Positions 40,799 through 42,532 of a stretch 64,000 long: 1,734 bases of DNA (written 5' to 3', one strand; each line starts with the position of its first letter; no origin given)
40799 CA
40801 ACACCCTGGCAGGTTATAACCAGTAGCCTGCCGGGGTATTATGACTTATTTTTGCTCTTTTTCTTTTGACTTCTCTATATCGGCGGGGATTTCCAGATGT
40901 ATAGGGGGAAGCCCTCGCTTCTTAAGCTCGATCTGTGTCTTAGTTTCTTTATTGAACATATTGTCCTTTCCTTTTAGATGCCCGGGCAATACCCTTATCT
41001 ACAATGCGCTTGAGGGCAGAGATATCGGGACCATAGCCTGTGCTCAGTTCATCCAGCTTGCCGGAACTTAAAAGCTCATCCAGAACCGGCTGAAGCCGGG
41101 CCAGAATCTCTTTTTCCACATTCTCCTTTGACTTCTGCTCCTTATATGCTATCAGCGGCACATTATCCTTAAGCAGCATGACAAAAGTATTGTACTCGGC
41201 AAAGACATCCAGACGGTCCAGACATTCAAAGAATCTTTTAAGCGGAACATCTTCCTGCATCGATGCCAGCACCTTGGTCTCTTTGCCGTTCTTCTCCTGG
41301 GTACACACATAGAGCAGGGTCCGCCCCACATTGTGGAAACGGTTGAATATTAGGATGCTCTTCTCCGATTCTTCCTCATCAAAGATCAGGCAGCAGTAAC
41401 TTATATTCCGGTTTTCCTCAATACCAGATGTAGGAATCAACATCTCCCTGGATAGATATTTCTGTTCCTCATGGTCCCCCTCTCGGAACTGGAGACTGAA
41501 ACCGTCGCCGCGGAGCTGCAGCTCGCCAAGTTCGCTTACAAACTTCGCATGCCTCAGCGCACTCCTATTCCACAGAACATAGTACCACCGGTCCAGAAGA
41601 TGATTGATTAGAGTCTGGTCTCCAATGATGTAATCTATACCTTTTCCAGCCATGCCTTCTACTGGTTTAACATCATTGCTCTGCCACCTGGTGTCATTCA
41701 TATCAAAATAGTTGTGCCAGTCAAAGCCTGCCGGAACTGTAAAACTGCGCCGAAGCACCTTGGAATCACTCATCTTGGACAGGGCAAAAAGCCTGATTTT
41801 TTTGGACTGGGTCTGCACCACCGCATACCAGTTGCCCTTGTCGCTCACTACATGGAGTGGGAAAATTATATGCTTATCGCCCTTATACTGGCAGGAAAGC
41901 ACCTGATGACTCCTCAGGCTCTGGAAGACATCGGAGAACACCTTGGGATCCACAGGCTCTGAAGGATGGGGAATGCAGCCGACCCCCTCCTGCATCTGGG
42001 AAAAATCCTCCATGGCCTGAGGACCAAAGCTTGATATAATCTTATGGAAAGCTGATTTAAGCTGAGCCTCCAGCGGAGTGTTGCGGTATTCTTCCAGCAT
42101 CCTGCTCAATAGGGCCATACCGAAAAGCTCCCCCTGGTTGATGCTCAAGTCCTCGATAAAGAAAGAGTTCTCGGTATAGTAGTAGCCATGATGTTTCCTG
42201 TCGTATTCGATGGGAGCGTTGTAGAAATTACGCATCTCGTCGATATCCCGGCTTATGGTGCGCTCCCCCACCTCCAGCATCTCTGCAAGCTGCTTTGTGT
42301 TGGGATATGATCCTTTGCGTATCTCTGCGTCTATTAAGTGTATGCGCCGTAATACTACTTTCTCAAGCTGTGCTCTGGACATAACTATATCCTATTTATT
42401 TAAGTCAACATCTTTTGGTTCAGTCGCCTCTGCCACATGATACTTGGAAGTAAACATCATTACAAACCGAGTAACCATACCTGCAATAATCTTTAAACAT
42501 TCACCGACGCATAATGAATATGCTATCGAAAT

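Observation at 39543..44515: One 23-bp palindrome upstream of three separate minus-strand transcription units in the island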

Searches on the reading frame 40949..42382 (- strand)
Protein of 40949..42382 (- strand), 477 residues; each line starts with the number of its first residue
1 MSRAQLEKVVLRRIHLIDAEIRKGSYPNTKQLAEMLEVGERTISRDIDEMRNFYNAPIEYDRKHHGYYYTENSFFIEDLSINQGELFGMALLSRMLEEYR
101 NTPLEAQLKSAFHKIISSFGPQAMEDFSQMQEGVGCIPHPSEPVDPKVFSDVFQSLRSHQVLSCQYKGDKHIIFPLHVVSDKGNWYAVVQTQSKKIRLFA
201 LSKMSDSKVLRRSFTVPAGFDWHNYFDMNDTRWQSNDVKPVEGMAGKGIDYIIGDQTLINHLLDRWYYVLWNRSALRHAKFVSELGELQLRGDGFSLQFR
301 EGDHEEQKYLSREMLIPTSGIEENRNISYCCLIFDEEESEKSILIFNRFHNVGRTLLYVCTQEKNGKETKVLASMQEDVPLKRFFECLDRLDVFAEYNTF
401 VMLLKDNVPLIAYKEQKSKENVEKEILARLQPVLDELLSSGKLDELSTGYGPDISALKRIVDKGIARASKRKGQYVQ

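Call 9: search_protein_families(library=pfam, proteins=[window:40949-42382:-], max_evalue=0.01)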
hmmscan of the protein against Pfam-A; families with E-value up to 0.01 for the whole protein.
window:40949-42382:- (477 aa): 3 families
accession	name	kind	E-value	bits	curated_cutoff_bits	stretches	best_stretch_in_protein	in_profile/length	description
PF13280.12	WYL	-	2.5e-07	31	21.8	1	148-208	2-69/70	WYL domain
PF08279.18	HTH_11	-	5.5e-05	23.4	25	1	29-67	18-54/55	HTH domain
PF08220.18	HTH_DeoR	-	0.0072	16.5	21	0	13-52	1-40/57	DeoR-like helix-turn-helix domain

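Call 10: search_protein_families(library=padloc, proteins=[window:40949-42382:-], max_evalue=0.01)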
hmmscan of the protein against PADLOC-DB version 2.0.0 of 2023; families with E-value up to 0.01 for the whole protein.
window:40949-42382:- (477 aa): 3 families
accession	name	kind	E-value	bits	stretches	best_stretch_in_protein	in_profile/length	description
PDLC01457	WYL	-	3.5e-25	86.9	1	28-234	20-218/229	"CAS-I,CAS-II,CAS-III,CAS-IV,CAS-V,CAS-VI; associated_signaling"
PDLC01652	WYL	-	2.4e-10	39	1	144-229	15-93/162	"CAS-I,CAS-II,CAS-III,CAS-IV,CAS-V,CAS-VI; associated_signaling"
PDLC04133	mad1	-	0.0062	14.8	0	23-67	2-39/60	mads_1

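Call 13: find_related_loci(query=window:40949-42382:-, collection=genome_contigs, flank=10000)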
Query window:40949-42382:- (477 aa) in genome_contigs; peptide patterns used: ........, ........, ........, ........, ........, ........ (x = any residue, [..] = any of these).
95 stretches matched a pattern, but none encodes a relative of the query by tblastn (E <= 1e-3).

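Call 15: find_homologous_proteins(query=window:40949-42382:-, max_evalue=0.00001)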
Query window:40949-42382:- (477 aa): 196 proteins with E <= 0.00001 among 5511 candidates; the best 120 are listed.
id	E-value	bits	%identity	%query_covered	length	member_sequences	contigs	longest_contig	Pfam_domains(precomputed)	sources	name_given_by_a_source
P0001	0.0e+0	1087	100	100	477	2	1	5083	PF13280.13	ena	-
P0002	4.9e-218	743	68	99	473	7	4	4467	PF13280.13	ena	-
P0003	5.3e-212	723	66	99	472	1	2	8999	-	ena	-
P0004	5.3e-212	723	67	99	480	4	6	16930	PF13280.13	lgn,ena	-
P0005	1.1e-75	273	53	51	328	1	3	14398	PF13280.13,PF25583.2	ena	-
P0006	1.3e-75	273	54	49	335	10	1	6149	PF13280.13,PF25583.2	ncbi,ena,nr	ncbi:MAG: WYL domain-containing protein [Spirochaetia bacterium]|nr:WYL domain-containing protein [S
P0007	4.8e-75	271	54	49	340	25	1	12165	PF13280.13,PF25583.2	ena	-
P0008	3.7e-62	229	46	48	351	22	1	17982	PF13280.13,PF25583.2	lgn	-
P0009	9.1e-62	227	47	48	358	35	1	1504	PF13280.13,PF25583.2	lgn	-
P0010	9.4e-62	227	47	49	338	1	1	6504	PF13280.13,PF25583.2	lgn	-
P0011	1.5e-60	223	45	49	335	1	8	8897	PF13280.13,PF25583.2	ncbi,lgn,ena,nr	ncbi:MAG: WYL domain-containing protein [Spirochaetia bacterium]|nr:WYL domain-containing protein [S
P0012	2.4e-60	223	45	50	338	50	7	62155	PF13280.13,PF25583.2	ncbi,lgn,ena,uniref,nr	ncbi:WYL domain-containing protein [Treponema sp.]|uniref:helix-turn-helix transcriptional regulator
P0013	3.1e-58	216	45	49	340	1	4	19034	PF13280.13,PF25583.2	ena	-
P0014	1.2e-56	211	44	48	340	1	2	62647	PF13280.13,PF25583.2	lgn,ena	-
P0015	1.4e-56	210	43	50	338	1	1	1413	PF13280.13,PF25583.2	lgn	-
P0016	4.9e-56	209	43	49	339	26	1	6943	PF13280.13,PF25583.2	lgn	-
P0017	8.6e-56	208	44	48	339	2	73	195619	PF13280.13,PF25583.2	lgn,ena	-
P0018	1.9e-55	207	44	49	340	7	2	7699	PF13280.13,PF25583.2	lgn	-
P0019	6.3e-54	202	46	49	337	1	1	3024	PF13280.13,PF25583.2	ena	-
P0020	3.4e-48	183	41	49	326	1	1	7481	PF08279.19,PF13280.13,PF25583.2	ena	-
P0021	4.9e-48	182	40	49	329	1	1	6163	PF13280.13,PF25583.2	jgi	jgi:predicted DNA-binding transcriptional regulator YafY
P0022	5.5e-48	182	40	48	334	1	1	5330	PF13280.13,PF25583.2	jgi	jgi:predicted DNA-binding transcriptional regulator YafY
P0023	9.9e-48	181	38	51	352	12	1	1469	PF13280.13,PF08220.19,PF25583.2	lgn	-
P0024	1.0e-47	181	38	48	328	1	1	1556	PF13280.13,PF25583.2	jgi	jgi:predicted DNA-binding transcriptional regulator YafY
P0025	5.6e-47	179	39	48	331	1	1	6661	PF13280.13,PF25583.2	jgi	jgi:predicted DNA-binding transcriptional regulator YafY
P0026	8.7e-47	178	42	49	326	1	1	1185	PF08279.19,PF13280.13,PF25583.2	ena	-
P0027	1.5e-46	177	39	49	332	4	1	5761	PF08279.19,PF13280.13,PF25583.2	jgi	-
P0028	1.5e-46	177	41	49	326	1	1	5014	PF08279.19,PF13280.13,PF25583.2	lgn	-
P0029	1.6e-46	177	41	49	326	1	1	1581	PF08279.19,PF13280.13,PF25583.2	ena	-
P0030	2.0e-46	177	42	49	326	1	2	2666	PF08279.19,PF13280.13,PF25583.2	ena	-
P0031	2.2e-46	177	41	49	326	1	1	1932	PF08279.19,PF13280.13,PF25583.2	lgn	-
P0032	2.6e-46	177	39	48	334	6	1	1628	PF13280.13,PF25583.2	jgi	jgi:predicted DNA-binding transcriptional regulator YafY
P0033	3.0e-46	176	41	49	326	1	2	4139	PF08279.19,PF13280.13,PF25583.2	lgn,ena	-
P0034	3.3e-46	176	38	48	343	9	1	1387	PF08279.19,PF13280.13,PF25583.2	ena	-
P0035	4.0e-46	176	41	49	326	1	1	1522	PF08279.19,PF13280.13,PF25583.2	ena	-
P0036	5.3e-46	176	41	46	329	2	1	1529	PF08279.19,PF13280.13,PF25583.2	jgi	jgi:predicted DNA-binding transcriptional regulator YafY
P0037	5.7e-46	175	41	49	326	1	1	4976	PF13280.13,PF25583.2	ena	-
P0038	7.0e-46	175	41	49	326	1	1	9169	PF08279.19,PF13280.13,PF25583.2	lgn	-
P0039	7.7e-46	175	41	49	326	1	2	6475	PF08279.19,PF13280.13,PF25583.2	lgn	-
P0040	7.7e-46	175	41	49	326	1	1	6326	PF08279.19,PF13280.13,PF25583.2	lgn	-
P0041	9.5e-46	175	41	48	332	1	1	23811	PF08279.19,PF13280.13,PF25583.2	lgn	-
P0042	1.4e-45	174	38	49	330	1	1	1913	PF13280.13,PF25583.2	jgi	jgi:predicted DNA-binding transcriptional regulator YafY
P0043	1.5e-45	174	41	49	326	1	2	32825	PF08279.19,PF13280.13,PF25583.2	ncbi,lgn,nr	ncbi:MAG: YafY family transcriptional regulator [Spirochaetaceae bacterium]|nr:YafY family transcrip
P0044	2.0e-45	174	42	48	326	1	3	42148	PF08279.19,PF13280.13,PF25583.2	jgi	-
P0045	2.2e-45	173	37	48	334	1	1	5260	PF08279.19,PF13280.13,PF25583.2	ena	-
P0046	3.6e-45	173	36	48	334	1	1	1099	PF08279.19,PF13280.13,PF25583.2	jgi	jgi:predicted DNA-binding transcriptional regulator YafY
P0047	8.5e-45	172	39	46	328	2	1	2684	PF08279.19,PF13280.13,PF25583.2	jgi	-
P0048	1.2e-44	171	36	52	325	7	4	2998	PF08279.19,PF13280.13,PF08220.19,PF25583.2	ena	-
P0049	3.0e-44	170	38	48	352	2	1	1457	PF13280.13,PF08220.19,PF25583.2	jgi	-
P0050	7.5e-44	168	37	46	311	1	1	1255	PF08279.19,PF13280.13,PF25583.2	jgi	jgi:predicted DNA-binding transcriptional regulator YafY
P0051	9.5e-44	168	39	47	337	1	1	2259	PF13280.13,PF25583.2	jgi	jgi:predicted DNA-binding transcriptional regulator YafY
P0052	8.9e-43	165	40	44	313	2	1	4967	PF08279.19,PF13280.13,PF25583.2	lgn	-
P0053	1.9e-42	164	38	48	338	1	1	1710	PF13280.13,PF25583.2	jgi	jgi:predicted DNA-binding transcriptional regulator YafY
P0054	9.9e-42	161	35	50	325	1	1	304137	PF13280.13,PF25583.2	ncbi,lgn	ncbi:MAG: helix-turn-helix transcriptional regulator [Treponemataceae bacterium]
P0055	4.6e-41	159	38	45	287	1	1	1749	PF13280.13,PF25583.2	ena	-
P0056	4.9e-41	159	37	47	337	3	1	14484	PF08279.19,PF13280.13,PF25583.2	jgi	jgi:predicted DNA-binding transcriptional regulator YafY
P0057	7.0e-41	159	36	48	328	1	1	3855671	PF13280.13,PF25583.2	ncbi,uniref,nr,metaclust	ncbi:helix-turn-helix transcriptional regulator [Leadbettera azotonutricia]|uniref:HTH domain protei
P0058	2.9e-40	157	34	54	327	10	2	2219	PF08279.19,PF13280.13,PF25583.2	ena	-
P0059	3.8e-40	156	36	49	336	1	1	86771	PF08279.19,PF13280.13,PF25583.2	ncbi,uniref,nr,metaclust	ncbi:helix-turn-helix transcriptional regulator [Treponema primitia]|uniref:helix-turn-helix transcr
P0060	2.2e-39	154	36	49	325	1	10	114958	PF08279.19,PF13280.13,PF25583.2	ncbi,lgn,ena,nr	ncbi:MAG: YafY family transcriptional regulator [Spirochaetaceae bacterium]|nr:YafY family transcrip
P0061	3.9e-39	153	34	49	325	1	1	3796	PF13280.13,PF25583.2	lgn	-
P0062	5.6e-39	152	35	49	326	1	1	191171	PF13280.13,PF25583.2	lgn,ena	-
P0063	5.4e-38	149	34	49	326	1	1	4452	PF13280.13,PF25583.2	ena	-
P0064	1.5e-37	148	33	49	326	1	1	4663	PF08279.19,PF13280.13,PF25583.2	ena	-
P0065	5.5e-36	142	33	54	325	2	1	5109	PF13280.13,PF25583.2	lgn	-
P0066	6.8e-36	142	37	46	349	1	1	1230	PF08279.19,PF13280.13,PF25583.2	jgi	jgi:predicted DNA-binding transcriptional regulator YafY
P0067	9.0e-36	142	35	45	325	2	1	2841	PF08279.19,PF13280.13,PF25583.2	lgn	-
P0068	1.2e-35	141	34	48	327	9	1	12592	PF13280.13,PF25583.2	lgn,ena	-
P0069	5.4e-35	139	34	47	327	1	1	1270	PF08279.19,PF13280.13,PF25583.2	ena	-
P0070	1.6e-34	138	32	55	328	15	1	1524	PF13280.13,PF25583.2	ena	-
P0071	2.5e-34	137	31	53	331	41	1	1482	PF13280.13,PF25583.2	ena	-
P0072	2.9e-34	137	32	47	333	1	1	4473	PF13280.13,PF25583.2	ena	-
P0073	3.3e-34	137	33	53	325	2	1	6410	PF13280.13,PF08220.19,PF25583.2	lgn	-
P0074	7.1e-34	136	32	53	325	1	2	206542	PF13280.13,PF25583.2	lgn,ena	-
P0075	7.3e-34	135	36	43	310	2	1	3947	PF08279.19,PF13280.13,PF25583.2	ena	-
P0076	1.3e-33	135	33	49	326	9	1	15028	PF13280.13,PF25583.2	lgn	-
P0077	1.7e-33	134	34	47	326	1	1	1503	PF08279.19,PF13280.13,PF25583.2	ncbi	-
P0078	5.4e-33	133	31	47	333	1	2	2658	PF13280.13,PF25583.2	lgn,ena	-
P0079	7.3e-33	132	31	47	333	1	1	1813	PF13280.13,PF25583.2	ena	-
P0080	9.8e-33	132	29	52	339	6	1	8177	PF13280.13,PF25583.2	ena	-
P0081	9.9e-33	132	31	47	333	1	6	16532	PF13280.13,PF25583.2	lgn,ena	-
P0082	1.2e-32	132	31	47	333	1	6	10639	PF13280.13,PF25583.2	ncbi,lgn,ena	-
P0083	1.5e-32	131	29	53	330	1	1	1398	PF08279.19,PF13280.13,PF25583.2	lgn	-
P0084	2.0e-32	131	31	47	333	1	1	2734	PF13280.13,PF25583.2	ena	-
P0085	2.1e-32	131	31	47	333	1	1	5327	PF13280.13,PF25583.2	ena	-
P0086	2.2e-32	131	31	47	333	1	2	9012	PF13280.13,PF25583.2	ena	-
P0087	2.3e-32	131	31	47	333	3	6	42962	PF13280.13,PF25583.2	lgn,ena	-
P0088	2.9e-32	130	31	47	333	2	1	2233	PF13280.13,PF25583.2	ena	-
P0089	3.4e-32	130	32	47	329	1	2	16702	PF13280.13,PF25583.2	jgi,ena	-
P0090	3.7e-32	130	31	47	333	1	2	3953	PF13280.13,PF25583.2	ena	-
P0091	4.7e-32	130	31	53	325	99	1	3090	PF13280.13,PF25583.2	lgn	-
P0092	1.9e-31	128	30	55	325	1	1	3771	PF13280.13,PF25583.2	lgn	-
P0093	2.4e-31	127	31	48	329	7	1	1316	PF08279.19,PF13280.13,PF25583.2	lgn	-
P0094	3.0e-31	127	31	53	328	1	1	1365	PF13280.13,PF25583.2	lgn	-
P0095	3.0e-31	127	38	39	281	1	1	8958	PF13280.13,PF25583.2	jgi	jgi:predicted DNA-binding transcriptional regulator YafY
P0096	5.9e-31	126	29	52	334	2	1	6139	PF13280.13,PF25583.2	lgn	-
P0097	6.7e-31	126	29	55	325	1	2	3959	PF13280.13,PF25583.2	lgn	-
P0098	6.7e-31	126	29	55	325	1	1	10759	PF13280.13,PF25583.2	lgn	-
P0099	7.0e-31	126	29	55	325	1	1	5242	PF13280.13,PF25583.2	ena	-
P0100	8.9e-31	125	37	39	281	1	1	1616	PF13280.13,PF25583.2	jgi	jgi:predicted DNA-binding transcriptional regulator YafY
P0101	8.9e-31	125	31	48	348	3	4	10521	PF13280.13,PF25583.2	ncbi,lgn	-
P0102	1.3e-30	125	29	55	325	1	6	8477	PF13280.13,PF25583.2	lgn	-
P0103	1.3e-30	125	29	55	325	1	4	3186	PF13280.13,PF25583.2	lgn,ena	-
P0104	1.7e-30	124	29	55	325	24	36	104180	PF13280.13,PF25583.2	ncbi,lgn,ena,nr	nr:WYL domain-containing protein [uncultured Treponema sp.]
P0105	1.7e-30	124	30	47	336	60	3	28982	PF13280.13,PF25583.2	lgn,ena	-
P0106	2.6e-30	124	34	38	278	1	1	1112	PF13280.13,PF25583.2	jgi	jgi:predicted DNA-binding transcriptional regulator YafY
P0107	3.7e-30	123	34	46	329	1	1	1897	PF13280.13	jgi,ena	-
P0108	4.6e-30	123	29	53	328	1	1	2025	PF13280.13,PF25583.2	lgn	-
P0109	1.0e-29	122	29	52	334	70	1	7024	PF13280.13,PF25583.2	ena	-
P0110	2.5e-29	121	31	46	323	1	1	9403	PF08279.19,PF13280.13,PF25583.2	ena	-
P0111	9.6e-29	119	33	46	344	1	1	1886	PF13280.13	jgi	jgi:predicted DNA-binding transcriptional regulator YafY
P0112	1.8e-28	118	31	48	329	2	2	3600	PF13280.13,PF25583.2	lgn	-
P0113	2.2e-28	117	33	47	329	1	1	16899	PF13280.13,PF25583.2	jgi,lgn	jgi:predicted DNA-binding transcriptional regulator YafY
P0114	2.6e-28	117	32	46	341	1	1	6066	PF13280.13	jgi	jgi:predicted DNA-binding transcriptional regulator YafY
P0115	3.0e-28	117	30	47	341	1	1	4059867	PF13280.13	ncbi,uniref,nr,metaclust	ncbi:conserved hypothetical protein [Treponema primitia ZAS-2]|uniref:WYL domain-containing protein 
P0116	6.4e-28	116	30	47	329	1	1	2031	PF13280.13,PF25583.2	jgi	-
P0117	6.6e-28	116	32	43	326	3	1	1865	PF13280.13,PF25583.2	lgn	-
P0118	1.5e-27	115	32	47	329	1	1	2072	PF13280.13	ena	-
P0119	1.8e-27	114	33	45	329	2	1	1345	PF13280.13,PF25583.2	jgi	jgi:predicted DNA-binding transcriptional regulator YafY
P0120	1.9e-27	114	32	54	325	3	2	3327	PF13280.13,PF25583.2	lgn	-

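Call 16: find_encoding_contigs(protein=P0004, flank=10000, max_places=6)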
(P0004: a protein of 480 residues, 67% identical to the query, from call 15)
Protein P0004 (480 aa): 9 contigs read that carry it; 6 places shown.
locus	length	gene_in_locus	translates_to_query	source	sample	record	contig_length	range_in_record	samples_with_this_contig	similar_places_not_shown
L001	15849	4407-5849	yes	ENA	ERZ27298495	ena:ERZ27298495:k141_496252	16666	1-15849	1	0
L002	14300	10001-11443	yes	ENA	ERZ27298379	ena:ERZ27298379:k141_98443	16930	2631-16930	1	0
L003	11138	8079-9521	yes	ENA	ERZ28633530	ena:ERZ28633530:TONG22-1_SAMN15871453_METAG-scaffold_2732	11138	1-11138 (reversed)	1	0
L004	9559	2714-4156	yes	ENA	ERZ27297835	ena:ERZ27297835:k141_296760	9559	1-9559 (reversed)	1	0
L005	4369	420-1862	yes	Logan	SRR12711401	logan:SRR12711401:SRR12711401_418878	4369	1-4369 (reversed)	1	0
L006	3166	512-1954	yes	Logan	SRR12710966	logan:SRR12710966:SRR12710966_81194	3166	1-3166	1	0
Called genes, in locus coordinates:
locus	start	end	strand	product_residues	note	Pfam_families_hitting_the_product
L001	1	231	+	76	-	?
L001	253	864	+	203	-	-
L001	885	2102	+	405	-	-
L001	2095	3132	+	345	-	PF12796:Ank_2 (weak), PF13857:Ank_5 (faint), PF00023:Ank (weak)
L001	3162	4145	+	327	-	PF12796:Ank_2, PF13637:Ank_4 (weak), PF00023:Ank (weak), PF13606:Ank_3 (weak)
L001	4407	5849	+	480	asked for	PF13280:WYL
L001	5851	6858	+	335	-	-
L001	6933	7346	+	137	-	-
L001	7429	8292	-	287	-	PF12784:PDDEXK_2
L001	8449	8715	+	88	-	-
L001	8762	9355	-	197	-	PF12710:HAD (weak)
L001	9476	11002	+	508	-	PF01409:tRNA-synt_2d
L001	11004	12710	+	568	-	PF18262:PhetRS_B1 (weak), PF03484:B5, PF17759:tRNA_synthFbeta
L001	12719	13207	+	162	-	PF04008:Adenosine_kin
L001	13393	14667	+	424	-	PF00474:SSF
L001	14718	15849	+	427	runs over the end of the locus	-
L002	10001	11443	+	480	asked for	PF13280:WYL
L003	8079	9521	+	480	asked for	PF13280:WYL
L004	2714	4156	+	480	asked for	PF13280:WYL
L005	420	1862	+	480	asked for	PF13280:WYL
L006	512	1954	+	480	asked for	PF13280:WYL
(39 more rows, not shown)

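Call 17: find_encoding_contigs(protein=P0003, flank=10000, max_places=4)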
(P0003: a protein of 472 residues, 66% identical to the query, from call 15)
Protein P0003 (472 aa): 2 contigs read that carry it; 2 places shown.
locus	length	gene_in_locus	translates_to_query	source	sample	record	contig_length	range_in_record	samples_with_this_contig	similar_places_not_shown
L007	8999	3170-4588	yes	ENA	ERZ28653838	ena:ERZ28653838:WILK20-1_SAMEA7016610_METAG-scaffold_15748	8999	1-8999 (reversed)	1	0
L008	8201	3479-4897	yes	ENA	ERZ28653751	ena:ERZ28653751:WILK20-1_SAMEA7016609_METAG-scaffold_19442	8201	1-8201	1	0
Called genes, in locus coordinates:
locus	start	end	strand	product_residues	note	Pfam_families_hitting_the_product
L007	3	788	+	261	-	?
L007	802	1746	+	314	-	PF02729:OTCace_N, PF00185:OTCace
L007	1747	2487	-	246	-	-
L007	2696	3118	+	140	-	-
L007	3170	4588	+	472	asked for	-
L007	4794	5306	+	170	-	PF12796:Ank_2, PF13606:Ank_3 (faint), PF13637:Ank_4 (faint), PF00023:Ank (faint), PF12796:Ank_2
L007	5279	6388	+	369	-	PF01695:IstB_IS21 (faint), PF00308:Bac_DnaA, PF13606:Ank_3 (faint), PF12796:Ank_2, PF13637:Ank_4 (faint), PF13857:Ank_5, PF00023:Ank (weak)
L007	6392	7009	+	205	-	PF00091:Tubulin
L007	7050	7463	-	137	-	PF12784:PDDEXK_2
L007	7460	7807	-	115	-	PF12784:PDDEXK_2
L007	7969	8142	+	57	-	-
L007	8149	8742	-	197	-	PF12710:HAD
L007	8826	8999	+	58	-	?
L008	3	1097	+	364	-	?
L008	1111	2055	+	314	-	PF02729:OTCace_N, PF00185:OTCace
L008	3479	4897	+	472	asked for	-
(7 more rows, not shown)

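Call 18: find_encoding_contigs(protein=P0002, flank=10000, max_places=4)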
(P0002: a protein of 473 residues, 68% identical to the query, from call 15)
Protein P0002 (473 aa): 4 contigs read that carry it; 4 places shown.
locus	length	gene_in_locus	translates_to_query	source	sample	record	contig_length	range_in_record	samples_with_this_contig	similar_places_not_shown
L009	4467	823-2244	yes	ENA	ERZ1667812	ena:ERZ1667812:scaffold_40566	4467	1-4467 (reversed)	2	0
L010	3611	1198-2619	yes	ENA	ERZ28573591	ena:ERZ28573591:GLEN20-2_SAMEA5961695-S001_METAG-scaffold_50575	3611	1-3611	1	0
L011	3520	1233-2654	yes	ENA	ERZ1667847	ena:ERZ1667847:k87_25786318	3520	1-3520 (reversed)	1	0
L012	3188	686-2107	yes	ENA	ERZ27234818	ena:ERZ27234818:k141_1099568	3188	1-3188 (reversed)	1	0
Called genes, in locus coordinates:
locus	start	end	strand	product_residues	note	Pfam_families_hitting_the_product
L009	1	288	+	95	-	?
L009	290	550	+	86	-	PF03692:CxxCxxCC (faint)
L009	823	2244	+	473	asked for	PF13280:WYL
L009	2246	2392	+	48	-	-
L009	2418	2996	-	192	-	-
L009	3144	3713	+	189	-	PF00091:Tubulin (weak)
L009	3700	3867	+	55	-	-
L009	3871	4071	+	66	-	-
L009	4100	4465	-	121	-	?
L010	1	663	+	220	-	?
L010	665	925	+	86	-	PF03692:CxxCxxCC (faint)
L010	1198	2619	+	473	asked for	PF13280:WYL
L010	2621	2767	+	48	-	-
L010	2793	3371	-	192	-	-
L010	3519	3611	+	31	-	?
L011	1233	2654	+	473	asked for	PF13280:WYL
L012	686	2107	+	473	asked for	PF13280:WYL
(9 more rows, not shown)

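Call 45: find_encoding_contigs(protein=P0005, flank=10000, max_places=2)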
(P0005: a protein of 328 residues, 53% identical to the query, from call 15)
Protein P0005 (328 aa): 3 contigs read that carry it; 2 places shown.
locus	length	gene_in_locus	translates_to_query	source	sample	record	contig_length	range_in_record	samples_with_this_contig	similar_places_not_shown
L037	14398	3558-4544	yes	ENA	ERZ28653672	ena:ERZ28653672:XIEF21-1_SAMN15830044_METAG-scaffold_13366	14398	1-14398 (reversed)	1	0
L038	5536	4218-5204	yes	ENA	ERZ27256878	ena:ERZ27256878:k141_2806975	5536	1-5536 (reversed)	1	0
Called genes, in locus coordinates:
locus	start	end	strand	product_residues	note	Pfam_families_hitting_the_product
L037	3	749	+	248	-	?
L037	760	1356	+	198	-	PF00574:CLP_protease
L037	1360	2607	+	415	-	PF06689:zf-C4_ClpX, PF00493:MCM (weak), PF01078:Mg_chelatase (faint), PF05496:RuvB_N (weak), PF00004:AAA, PF07724:AAA_2, PF07728:AAA_5 (weak), PF10431:ClpB_D2-small, +1 more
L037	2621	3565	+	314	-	PF02729:OTCace_N, PF00185:OTCace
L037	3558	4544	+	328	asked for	PF13280:WYL, PF25583:WCX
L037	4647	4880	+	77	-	-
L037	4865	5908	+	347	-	-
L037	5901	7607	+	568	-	-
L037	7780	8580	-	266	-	PF12784:PDDEXK_2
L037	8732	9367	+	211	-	PF00091:Tubulin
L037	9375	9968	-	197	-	PF12710:HAD (weak)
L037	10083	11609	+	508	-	PF01409:tRNA-synt_2d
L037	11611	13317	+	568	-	PF18262:PhetRS_B1 (weak), PF03484:B5, PF17759:tRNA_synthFbeta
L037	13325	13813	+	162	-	PF04008:Adenosine_kin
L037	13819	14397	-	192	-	?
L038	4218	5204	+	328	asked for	PF13280:WYL, PF25583:WCX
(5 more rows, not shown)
